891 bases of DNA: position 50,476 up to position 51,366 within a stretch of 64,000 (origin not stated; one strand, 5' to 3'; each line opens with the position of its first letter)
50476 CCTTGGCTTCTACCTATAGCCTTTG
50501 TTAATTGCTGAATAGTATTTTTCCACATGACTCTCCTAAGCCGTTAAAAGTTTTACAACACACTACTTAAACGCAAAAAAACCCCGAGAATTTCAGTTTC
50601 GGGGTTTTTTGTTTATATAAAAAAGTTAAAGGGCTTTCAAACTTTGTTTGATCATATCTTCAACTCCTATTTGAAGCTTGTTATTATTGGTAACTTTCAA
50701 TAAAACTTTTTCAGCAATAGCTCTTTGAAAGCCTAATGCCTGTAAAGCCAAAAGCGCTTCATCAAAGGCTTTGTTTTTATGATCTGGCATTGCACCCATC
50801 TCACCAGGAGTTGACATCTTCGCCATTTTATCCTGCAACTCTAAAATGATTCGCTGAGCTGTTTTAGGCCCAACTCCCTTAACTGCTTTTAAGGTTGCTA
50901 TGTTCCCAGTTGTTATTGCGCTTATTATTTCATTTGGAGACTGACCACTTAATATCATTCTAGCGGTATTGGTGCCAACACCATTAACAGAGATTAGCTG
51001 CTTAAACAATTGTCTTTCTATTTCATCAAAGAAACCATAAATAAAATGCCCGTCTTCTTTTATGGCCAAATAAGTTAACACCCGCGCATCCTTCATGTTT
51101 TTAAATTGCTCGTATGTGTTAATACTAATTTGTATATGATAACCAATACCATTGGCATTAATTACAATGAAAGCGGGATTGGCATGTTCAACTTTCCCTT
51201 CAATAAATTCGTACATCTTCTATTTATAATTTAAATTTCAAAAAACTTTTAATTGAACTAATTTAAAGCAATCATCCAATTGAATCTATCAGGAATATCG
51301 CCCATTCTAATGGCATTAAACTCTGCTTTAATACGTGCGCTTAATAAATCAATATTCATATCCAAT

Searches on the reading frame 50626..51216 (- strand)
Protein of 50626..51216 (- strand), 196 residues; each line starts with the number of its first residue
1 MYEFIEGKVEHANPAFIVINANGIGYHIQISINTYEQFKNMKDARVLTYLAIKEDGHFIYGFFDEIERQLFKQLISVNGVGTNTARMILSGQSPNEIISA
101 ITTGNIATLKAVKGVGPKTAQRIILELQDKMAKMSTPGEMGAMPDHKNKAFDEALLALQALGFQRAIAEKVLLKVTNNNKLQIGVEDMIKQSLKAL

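Call 31: search_protein_families(library=pfam, proteins=[window:50626-51216:-], max_evalue=0.0001)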
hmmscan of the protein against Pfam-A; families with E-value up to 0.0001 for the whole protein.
window:50626-51216:- (196 aa): 5 families
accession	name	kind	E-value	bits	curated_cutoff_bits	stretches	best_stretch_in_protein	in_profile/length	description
PF01330.27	RuvA_N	-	1e-17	64.4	23.6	1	1-61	1-61/61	RuvA N terminal domain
PF14520.12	HHH_5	-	2.3e-16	60.4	27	1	71-129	1-57/57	Helix-hairpin-helix domain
PF00633.29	HHH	-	6.2e-10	38.8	24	1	103-124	7-28/30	Helix-hairpin-helix motif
PF07499.19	RuvA_C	-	6.6e-10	39.8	24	1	150-196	2-46/47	RuvA, C-terminal domain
PF12826.13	HHH_2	-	1.7e-05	25.3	27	0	99-124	27-52/64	Helix-hairpin-helix motif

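Call 59: find_encoding_contigs(protein=window:50626-51216:-, flank=2000, max_places=3)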
Protein window:50626-51216:- (196 aa): 2 contigs read that carry it; 1 place shown.
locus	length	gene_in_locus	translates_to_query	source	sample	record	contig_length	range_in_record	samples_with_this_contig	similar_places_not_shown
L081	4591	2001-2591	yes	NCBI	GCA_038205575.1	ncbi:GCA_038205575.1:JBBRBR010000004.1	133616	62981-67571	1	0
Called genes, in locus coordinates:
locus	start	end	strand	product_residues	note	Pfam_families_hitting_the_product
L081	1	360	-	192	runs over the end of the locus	PF01725:Ham1p_like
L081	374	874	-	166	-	-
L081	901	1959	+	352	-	PF01063:Aminotran_4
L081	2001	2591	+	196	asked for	PF01330:RuvA_N, PF12826:HHH_2 (faint), PF00633:HHH (faint), PF14520:HHH_5, PF07499:RuvA_C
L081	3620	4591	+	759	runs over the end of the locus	PF00580:UvrD-helicase, PF13245:AAA_19, PF13604:AAA_30 (faint), PF01443:Viral_helicase1 (faint), PF13361:UvrD_C, PF13538:UvrD_C_2, PF21196:PcrA_UvrD_tudor (weak)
